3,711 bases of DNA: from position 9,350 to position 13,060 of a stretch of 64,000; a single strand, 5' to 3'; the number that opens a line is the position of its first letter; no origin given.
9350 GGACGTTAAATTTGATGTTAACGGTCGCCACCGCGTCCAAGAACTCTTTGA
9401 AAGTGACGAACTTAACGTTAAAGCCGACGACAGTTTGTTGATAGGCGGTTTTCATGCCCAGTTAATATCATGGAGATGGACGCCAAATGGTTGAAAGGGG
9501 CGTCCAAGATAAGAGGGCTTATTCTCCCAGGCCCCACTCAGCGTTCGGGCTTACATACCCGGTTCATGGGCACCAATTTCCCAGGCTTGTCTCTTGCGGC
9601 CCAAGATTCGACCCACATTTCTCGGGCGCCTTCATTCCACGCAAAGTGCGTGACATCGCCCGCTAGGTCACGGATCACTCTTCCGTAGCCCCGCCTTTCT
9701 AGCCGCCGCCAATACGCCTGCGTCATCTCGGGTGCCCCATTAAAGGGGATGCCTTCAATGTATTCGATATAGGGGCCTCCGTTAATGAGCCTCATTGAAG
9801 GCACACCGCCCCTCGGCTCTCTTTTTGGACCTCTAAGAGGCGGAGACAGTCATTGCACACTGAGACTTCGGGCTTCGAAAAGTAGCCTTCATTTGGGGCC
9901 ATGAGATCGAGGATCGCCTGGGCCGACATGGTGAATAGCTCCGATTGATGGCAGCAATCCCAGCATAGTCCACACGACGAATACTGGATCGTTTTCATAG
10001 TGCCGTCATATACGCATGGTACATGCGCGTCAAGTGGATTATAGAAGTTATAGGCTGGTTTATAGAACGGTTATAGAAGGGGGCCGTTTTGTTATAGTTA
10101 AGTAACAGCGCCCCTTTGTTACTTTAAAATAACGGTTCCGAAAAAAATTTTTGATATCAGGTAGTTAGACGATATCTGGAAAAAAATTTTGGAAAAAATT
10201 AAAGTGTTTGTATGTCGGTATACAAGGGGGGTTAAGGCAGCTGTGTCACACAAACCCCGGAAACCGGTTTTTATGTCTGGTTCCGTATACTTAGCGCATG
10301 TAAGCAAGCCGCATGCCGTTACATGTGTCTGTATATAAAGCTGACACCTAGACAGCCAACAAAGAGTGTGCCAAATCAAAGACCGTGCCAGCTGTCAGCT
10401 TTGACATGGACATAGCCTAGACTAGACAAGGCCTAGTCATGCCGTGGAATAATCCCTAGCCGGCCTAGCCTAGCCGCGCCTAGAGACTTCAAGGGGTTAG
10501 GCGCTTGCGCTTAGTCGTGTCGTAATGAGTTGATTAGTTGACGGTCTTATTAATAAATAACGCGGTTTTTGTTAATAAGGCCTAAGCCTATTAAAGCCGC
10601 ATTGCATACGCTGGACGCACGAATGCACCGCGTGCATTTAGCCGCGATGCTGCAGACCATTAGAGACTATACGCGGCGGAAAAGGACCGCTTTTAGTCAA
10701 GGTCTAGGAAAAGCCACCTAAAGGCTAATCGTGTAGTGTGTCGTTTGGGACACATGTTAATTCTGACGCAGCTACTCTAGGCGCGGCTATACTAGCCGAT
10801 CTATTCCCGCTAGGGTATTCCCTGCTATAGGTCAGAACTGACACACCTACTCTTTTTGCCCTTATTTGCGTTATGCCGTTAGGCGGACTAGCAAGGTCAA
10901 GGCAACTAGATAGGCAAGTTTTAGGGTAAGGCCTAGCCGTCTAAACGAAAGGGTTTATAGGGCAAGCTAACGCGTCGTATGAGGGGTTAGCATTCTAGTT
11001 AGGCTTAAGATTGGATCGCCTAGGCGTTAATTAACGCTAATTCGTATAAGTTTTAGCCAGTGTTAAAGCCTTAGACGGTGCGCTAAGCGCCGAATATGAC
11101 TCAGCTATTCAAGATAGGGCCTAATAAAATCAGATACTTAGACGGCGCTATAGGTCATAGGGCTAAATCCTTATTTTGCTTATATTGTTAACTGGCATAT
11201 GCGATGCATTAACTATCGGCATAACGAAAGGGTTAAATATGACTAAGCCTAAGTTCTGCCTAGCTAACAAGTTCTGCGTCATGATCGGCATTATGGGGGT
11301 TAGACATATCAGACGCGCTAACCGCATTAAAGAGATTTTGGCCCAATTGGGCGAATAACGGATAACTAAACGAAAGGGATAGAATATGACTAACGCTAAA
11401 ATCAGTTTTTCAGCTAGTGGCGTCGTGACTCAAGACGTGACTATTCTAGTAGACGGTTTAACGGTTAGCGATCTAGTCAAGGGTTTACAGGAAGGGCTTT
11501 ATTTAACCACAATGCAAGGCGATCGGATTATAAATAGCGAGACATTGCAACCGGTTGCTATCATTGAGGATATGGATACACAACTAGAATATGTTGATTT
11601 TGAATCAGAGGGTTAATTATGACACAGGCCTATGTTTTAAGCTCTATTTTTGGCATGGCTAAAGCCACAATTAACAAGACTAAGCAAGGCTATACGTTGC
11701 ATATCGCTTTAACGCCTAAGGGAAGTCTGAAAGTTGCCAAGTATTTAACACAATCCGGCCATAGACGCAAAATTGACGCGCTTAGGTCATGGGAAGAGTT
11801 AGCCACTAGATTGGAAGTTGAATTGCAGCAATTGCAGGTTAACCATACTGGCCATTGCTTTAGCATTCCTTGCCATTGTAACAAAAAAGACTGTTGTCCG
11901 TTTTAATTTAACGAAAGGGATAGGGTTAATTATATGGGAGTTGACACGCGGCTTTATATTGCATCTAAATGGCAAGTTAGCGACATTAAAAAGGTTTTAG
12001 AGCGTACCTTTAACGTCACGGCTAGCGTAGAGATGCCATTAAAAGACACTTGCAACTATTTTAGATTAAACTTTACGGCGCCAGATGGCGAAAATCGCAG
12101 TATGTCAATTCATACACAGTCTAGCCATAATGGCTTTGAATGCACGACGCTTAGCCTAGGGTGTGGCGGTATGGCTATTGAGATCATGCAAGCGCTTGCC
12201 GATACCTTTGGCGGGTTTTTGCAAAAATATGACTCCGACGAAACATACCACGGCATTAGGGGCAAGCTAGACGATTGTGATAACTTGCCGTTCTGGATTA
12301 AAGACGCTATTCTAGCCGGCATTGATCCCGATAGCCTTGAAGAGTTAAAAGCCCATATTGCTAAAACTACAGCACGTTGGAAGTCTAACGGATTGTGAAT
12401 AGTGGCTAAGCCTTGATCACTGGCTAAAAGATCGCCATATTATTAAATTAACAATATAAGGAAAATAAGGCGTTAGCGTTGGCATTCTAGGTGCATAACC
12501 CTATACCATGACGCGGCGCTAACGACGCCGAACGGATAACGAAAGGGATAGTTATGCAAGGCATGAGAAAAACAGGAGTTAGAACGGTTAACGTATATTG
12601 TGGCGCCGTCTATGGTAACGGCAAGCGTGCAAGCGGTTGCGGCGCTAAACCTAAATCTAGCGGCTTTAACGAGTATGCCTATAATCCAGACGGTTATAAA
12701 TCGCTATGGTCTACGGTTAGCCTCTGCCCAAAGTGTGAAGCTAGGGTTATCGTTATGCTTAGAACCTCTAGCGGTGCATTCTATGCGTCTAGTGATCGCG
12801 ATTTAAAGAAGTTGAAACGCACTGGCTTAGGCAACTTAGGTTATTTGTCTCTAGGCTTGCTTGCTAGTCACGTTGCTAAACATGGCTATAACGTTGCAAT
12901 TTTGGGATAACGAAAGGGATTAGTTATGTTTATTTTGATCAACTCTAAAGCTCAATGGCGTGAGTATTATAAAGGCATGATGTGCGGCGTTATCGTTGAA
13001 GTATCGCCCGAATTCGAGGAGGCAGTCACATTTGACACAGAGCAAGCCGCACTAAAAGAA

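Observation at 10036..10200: Iteron array plus AT-rich tracts in a 1.1-kb non-coding divergent control region (origin candidate)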

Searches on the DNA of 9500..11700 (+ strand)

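Call 3: search_dna_similar(query=window:9500-11700:+, collection=phages, mode=distant, max_rows=30)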
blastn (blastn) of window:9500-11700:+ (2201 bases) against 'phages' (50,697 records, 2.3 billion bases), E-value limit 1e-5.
No match.

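Call 44: search_rna_families(source=window, start=9900, end=11400, threshold=evalue, max_evalue=1)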
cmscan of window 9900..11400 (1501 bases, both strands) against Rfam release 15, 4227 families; matches with E-value up to 1: 1.
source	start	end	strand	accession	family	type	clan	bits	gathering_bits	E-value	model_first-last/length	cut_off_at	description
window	10216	10292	+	RF00162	SAM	Cis-reg; riboswitch;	CL00012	23.4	44.4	0.022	1-108/108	no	SAM riboswitch aptamer (S box leader)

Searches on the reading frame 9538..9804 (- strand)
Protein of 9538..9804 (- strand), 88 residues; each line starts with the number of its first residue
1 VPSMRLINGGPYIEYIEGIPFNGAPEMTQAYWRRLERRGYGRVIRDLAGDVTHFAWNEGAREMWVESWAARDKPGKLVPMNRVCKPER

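Call 14: search_protein_families(library=phrogs, proteins=[window:9538-9804:-], max_evalue=0.01)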
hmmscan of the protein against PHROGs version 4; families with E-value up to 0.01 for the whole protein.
window:9538-9804:- (88 aa): 0 families

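Call 48: search_protein_families(library=pfam, proteins=[window:9538-9804:-], max_evalue=5)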
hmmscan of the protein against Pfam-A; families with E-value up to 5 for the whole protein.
window:9538-9804:- (88 aa): 0 families

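Call 106: find_homologous_proteins(query=window:9538-9804:-, max_evalue=0.01)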
Query window:9538-9804:- (88 aa): 1 proteins with E <= 0.01 among 1 candidates.
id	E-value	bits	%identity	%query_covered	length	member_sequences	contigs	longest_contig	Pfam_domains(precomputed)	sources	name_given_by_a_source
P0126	1.4e-53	197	100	97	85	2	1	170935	-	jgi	jgi:hypothetical protein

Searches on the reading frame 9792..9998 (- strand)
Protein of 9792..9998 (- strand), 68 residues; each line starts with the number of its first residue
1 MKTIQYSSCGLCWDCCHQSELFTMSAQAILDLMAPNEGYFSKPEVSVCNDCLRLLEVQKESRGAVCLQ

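Call 14: search_protein_families(library=phrogs, proteins=[window:9792-9998:-], max_evalue=0.01)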
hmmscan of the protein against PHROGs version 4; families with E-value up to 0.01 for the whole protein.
window:9792-9998:- (68 aa): 0 families

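Call 48: search_protein_families(library=pfam, proteins=[window:9792-9998:-], max_evalue=5)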
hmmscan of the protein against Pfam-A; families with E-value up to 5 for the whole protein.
window:9792-9998:- (68 aa): 0 families

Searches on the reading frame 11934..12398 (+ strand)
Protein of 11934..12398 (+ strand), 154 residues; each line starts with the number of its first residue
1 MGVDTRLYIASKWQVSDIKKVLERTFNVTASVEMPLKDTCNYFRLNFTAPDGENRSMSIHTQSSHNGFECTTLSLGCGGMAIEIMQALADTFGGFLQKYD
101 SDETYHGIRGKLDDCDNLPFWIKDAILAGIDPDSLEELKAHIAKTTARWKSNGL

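Call 14: search_protein_families(library=phrogs, proteins=[window:11934-12398:+], max_evalue=0.01)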
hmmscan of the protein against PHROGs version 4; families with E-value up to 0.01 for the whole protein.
window:11934-12398:+ (154 aa): 0 families

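Call 17: find_related_loci(query=window:11934-12398:+, collection=viral_contigs, flank=6000)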
Query window:11934-12398:+ (154 aa) in viral_contigs; peptide patterns used: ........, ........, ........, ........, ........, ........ (x = any residue, [..] = any of these).
8 stretches matched a pattern, but none encodes a relative of the query by tblastn (E <= 1e-3).

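Call 48: search_protein_families(library=pfam, proteins=[window:11934-12398:+], max_evalue=5)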
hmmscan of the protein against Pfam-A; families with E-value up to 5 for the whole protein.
window:11934-12398:+ (154 aa): 1 family
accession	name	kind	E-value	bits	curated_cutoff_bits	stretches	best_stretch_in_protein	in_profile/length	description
PF14420.11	Clr5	-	0.0082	16.7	22.3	1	5-34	13-42/54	Clr5 domain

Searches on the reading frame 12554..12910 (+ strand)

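Call 14: search_protein_families(library=phrogs, proteins=[window:12554-12910:+], max_evalue=0.01)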
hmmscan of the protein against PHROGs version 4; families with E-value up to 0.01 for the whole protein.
window:12554-12910:+ (118 aa): 0 families

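Call 48: search_protein_families(library=pfam, proteins=[window:12554-12910:+], max_evalue=5)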
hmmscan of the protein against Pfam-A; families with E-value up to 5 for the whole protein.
window:12554-12910:+ (118 aa): 1 family
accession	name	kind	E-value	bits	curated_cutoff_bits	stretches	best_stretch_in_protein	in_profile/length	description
PF23545.1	Zn_ribbon_HMPTM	-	0.15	12.1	27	1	53-65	4-16/45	HMPTM N-terminal zinc ribbon domain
